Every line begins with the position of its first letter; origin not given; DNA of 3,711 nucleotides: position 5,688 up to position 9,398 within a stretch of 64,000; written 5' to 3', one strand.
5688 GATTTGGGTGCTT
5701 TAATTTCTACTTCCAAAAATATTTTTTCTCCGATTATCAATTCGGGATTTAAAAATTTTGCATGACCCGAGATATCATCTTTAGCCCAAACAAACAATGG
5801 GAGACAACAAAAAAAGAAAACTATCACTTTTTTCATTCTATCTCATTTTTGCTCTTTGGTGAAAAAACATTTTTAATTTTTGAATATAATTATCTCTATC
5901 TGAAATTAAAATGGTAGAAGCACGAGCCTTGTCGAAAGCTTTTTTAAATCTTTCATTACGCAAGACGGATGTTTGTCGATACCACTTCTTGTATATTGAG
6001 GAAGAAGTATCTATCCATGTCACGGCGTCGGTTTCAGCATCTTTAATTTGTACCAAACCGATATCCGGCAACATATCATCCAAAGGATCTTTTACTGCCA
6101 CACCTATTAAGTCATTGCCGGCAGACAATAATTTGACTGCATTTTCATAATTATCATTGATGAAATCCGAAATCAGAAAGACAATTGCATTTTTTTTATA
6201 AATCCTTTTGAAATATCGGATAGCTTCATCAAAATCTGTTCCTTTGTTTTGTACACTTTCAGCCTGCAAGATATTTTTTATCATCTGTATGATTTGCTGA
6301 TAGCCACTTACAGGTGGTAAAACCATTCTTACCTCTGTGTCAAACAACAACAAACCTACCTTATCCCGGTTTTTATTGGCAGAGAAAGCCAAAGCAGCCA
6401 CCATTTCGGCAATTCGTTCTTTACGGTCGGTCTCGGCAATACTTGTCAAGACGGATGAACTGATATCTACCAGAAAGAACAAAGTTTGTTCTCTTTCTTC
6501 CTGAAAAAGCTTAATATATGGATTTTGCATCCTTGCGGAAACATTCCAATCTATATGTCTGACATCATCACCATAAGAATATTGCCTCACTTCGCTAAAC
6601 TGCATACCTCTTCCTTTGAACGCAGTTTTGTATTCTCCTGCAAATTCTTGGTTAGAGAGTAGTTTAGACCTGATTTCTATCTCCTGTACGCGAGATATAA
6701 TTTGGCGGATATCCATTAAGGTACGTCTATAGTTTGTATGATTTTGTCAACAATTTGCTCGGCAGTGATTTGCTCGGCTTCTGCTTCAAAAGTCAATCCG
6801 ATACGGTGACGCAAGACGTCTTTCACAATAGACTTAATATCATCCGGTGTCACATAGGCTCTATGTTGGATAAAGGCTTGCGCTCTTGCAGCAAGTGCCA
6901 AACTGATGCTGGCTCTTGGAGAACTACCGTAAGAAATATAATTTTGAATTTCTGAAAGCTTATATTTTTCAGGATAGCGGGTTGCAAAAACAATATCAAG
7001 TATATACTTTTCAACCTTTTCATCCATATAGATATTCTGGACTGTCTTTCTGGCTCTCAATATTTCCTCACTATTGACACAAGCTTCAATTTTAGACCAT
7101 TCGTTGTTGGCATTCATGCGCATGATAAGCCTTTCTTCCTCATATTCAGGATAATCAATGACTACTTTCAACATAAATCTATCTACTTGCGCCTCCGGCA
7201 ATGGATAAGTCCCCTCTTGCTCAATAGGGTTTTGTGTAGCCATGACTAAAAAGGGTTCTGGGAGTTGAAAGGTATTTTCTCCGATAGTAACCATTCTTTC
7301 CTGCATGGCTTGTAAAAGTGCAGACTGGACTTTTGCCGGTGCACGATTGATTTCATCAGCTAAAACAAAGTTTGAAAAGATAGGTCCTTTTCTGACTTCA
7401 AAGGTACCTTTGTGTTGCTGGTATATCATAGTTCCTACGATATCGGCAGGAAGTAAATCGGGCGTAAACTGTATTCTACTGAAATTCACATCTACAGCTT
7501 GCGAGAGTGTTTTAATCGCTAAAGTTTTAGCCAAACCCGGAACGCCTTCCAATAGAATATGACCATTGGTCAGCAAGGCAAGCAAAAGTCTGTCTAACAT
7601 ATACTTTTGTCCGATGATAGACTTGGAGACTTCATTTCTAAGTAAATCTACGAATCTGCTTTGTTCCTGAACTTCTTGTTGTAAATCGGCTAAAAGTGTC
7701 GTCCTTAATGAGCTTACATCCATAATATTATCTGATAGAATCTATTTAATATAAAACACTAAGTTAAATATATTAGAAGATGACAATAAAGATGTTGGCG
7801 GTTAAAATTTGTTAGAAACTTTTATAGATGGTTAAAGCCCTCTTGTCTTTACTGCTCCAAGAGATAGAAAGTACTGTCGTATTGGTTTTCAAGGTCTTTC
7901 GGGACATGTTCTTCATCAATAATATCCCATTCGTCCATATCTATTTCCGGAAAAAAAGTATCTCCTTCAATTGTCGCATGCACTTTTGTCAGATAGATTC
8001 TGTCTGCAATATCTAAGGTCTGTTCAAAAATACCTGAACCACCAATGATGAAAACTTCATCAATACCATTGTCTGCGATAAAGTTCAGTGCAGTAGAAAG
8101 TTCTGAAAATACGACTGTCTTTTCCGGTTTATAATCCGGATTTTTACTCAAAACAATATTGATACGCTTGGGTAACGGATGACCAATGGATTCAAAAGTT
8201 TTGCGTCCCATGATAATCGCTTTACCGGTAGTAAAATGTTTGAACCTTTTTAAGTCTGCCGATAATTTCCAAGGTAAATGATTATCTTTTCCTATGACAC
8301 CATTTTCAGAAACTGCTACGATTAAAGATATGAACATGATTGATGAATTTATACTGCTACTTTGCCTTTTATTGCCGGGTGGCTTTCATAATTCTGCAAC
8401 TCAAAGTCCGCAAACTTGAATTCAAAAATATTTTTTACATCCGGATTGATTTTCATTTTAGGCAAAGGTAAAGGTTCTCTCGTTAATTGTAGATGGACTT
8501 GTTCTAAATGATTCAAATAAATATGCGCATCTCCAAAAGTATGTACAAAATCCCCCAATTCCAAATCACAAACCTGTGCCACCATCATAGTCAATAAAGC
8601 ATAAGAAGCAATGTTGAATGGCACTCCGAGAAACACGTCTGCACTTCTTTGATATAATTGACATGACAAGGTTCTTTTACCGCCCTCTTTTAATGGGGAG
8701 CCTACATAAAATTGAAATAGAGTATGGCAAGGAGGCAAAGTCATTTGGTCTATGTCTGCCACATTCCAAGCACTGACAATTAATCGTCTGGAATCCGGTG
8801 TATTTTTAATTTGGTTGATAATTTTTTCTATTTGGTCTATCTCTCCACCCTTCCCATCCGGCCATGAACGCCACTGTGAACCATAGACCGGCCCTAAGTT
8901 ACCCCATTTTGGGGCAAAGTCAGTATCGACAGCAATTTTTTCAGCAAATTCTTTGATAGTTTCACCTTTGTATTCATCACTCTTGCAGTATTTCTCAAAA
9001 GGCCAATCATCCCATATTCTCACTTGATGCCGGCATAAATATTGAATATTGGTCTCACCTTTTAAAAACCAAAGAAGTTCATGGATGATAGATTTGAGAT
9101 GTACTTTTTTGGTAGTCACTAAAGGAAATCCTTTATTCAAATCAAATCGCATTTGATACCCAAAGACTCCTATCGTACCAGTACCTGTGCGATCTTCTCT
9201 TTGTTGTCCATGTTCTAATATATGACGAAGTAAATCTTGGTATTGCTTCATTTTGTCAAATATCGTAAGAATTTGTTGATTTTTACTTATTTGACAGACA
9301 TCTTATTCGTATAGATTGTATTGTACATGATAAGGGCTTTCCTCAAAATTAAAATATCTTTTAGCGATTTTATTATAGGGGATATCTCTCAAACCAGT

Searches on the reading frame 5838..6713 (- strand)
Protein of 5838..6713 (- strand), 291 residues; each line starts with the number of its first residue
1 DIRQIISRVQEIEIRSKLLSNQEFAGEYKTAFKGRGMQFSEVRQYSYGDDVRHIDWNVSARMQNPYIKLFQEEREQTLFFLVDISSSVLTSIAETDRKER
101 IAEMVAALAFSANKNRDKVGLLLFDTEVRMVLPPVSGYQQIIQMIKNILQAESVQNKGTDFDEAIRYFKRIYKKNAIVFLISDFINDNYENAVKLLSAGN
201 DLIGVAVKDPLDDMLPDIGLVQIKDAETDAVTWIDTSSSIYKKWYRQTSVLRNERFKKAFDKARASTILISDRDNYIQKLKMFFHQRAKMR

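Call 23: search_protein_families(library=pfam, max_evalue=0.00001, proteins=[window:5838-6713:-])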
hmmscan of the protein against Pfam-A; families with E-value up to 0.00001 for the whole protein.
window:5838-6713:- (291 aa): 3 families
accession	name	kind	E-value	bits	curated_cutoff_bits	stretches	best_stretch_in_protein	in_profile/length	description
PF01882.25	DUF58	-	1e-60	205.1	23.4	1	41-248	1-210/216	Protein of unknown function DUF58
PF13519.12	VWA_2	-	6.4e-15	56.1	27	1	79-184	2-106/107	von Willebrand factor type A domain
PF05762.20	VWA_CoxE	-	6.8e-06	26.1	26.4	0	73-191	54-166/222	VWA domain containing CoxE-like protein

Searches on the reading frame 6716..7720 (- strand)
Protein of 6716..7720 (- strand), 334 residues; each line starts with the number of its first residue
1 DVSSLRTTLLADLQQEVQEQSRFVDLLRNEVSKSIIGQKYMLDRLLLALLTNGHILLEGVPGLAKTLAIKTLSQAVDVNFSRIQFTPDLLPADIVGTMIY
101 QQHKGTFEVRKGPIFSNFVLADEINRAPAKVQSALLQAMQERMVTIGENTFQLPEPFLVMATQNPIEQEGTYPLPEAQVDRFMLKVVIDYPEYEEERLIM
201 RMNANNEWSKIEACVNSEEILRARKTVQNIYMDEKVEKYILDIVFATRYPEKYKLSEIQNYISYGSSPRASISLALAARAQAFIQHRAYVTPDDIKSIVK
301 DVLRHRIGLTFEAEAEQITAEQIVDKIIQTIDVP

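Call 23: search_protein_families(library=pfam, max_evalue=0.00001, proteins=[window:6716-7720:-])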
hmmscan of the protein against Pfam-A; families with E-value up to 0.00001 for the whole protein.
window:6716-7720:- (334 aa): 4 families
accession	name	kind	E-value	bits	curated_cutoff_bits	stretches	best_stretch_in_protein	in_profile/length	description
PF07726.17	AAA_3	-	5.9e-66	220.7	27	1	54-184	1-131/131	ATPase family associated with various cellular activities (AAA)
PF17863.7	AAA_lid_2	-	7.9e-22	77.2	22.7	1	259-327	6-74/74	AAA lid domain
PF20030.5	bpMoxR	-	3e-15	56.3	27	1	29-195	8-173/205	MoxR domain in the MoxR-vWA-beta-propeller ternary systems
PF07728.20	AAA_5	-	9.2e-15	55.3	22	1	54-182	1-139/139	AAA domain (dynein-related subfamily)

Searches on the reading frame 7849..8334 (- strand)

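Call 23: search_protein_families(library=pfam, max_evalue=0.00001, proteins=[window:7849-8334:-])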
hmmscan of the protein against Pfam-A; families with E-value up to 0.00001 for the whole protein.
window:7849-8334:- (161 aa): 1 family
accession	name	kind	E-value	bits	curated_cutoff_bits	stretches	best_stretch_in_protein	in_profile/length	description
PF00186.24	DHFR_1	-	8.9e-62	207.9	25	1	2-160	2-158/159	Dihydrofolate reductase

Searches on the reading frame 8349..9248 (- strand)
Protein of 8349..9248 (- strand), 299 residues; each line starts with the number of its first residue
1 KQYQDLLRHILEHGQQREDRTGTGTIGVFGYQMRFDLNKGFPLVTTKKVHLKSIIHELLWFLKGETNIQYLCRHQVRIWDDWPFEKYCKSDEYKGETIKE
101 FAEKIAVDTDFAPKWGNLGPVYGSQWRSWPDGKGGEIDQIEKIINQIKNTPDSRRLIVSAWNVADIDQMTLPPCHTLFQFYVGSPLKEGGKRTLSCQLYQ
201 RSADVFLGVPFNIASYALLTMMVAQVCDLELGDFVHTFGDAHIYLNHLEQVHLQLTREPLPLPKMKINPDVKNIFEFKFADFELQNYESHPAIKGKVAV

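Call 23: search_protein_families(library=pfam, max_evalue=0.00001, proteins=[window:8349-9248:-])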
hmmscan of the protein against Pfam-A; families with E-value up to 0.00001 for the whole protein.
window:8349-9248:- (299 aa): 1 family
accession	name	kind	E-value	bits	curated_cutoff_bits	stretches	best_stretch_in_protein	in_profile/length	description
PF00303.24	Thymidylat_synt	-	1.7e-124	414.7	24.3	1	1-299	1-266/266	Thymidylate synthase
